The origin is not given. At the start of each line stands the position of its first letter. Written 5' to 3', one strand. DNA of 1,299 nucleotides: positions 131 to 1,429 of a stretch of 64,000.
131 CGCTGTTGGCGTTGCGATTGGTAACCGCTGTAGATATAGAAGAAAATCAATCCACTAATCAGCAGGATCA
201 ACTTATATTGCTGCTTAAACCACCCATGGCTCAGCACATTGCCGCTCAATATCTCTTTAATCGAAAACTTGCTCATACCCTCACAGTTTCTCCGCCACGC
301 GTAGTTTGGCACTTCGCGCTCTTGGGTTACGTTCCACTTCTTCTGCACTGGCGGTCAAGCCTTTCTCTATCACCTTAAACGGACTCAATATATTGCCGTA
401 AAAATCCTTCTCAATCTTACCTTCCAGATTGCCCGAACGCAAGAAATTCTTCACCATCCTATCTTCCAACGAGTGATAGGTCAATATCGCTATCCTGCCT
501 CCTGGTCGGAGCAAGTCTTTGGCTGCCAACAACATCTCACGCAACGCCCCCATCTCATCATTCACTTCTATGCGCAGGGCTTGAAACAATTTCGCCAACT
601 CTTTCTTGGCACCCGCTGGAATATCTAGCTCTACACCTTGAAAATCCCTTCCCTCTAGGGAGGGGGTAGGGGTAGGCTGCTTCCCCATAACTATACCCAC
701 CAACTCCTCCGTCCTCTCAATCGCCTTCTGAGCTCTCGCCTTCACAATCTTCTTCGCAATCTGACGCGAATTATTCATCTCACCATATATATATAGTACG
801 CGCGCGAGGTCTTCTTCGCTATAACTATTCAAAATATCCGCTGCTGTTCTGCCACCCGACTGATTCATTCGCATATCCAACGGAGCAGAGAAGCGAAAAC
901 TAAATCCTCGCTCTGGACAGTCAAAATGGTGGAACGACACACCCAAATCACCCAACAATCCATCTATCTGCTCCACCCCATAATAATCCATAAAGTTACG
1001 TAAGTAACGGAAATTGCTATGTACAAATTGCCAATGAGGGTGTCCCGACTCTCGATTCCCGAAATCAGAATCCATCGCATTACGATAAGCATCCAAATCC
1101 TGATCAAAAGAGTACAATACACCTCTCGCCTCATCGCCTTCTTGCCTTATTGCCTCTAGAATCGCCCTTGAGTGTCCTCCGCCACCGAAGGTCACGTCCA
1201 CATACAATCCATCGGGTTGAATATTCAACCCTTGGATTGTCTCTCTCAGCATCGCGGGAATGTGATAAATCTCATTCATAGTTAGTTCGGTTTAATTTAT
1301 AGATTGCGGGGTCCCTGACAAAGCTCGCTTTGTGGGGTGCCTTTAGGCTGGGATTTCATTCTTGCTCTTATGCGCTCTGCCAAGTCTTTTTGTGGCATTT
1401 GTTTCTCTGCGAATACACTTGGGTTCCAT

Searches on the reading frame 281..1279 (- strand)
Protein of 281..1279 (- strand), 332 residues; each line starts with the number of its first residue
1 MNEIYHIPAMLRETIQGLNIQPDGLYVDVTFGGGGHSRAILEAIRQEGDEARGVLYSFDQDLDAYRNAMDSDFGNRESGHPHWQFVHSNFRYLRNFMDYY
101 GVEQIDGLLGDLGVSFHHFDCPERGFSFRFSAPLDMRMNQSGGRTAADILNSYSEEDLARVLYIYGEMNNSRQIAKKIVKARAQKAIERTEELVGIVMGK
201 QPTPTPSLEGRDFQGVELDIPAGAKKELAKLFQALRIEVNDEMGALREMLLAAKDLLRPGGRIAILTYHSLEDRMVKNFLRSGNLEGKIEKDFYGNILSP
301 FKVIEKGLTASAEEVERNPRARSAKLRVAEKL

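Call 15: search_protein_families(library=pfam, proteins=[window:281-1279:-])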
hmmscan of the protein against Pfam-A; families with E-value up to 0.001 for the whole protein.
window:281-1279:- (332 aa): 1 family
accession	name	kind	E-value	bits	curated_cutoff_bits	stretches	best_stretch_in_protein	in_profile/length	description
PF01795.25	Methyltransf_5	-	2.1e-89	300.5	27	1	4-331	2-308/309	MraW methylase family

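Call 74: search_solved_structures(query=window:281-1279:-, max_evalue=1e-10, show_alignments=2)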
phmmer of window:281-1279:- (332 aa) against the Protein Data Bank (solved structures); distinct sequences matched with E-value up to 1e-10: 6.
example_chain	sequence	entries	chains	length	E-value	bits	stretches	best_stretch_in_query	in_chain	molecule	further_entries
1wg8_A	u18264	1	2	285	2.6e-53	184.6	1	3-331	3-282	predicted S-adenosylmethionine-dependent methyltransferase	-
3tka_A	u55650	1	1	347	1.6e-50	175.4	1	4-331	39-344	Ribosomal RNA small subunit methyltransferase H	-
8ipi_A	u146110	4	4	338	2.2e-46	161.9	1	6-285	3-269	12S rRNA N4-methylcytidine (m4C) methyltransferase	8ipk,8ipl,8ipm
7pnx_b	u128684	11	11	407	3.8e-46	161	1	5-282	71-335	12S rRNA N4-methylcytidine (m4C) methyltransferase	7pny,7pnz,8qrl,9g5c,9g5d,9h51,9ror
7pnv_b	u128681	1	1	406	2.8e-44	154.9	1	5-282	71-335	12S rRNA N4-methylcytidine methyltransferase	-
1m6y_A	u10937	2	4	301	3.1e-44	154.8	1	6-331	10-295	S-adenosyl-methyltransferase mraW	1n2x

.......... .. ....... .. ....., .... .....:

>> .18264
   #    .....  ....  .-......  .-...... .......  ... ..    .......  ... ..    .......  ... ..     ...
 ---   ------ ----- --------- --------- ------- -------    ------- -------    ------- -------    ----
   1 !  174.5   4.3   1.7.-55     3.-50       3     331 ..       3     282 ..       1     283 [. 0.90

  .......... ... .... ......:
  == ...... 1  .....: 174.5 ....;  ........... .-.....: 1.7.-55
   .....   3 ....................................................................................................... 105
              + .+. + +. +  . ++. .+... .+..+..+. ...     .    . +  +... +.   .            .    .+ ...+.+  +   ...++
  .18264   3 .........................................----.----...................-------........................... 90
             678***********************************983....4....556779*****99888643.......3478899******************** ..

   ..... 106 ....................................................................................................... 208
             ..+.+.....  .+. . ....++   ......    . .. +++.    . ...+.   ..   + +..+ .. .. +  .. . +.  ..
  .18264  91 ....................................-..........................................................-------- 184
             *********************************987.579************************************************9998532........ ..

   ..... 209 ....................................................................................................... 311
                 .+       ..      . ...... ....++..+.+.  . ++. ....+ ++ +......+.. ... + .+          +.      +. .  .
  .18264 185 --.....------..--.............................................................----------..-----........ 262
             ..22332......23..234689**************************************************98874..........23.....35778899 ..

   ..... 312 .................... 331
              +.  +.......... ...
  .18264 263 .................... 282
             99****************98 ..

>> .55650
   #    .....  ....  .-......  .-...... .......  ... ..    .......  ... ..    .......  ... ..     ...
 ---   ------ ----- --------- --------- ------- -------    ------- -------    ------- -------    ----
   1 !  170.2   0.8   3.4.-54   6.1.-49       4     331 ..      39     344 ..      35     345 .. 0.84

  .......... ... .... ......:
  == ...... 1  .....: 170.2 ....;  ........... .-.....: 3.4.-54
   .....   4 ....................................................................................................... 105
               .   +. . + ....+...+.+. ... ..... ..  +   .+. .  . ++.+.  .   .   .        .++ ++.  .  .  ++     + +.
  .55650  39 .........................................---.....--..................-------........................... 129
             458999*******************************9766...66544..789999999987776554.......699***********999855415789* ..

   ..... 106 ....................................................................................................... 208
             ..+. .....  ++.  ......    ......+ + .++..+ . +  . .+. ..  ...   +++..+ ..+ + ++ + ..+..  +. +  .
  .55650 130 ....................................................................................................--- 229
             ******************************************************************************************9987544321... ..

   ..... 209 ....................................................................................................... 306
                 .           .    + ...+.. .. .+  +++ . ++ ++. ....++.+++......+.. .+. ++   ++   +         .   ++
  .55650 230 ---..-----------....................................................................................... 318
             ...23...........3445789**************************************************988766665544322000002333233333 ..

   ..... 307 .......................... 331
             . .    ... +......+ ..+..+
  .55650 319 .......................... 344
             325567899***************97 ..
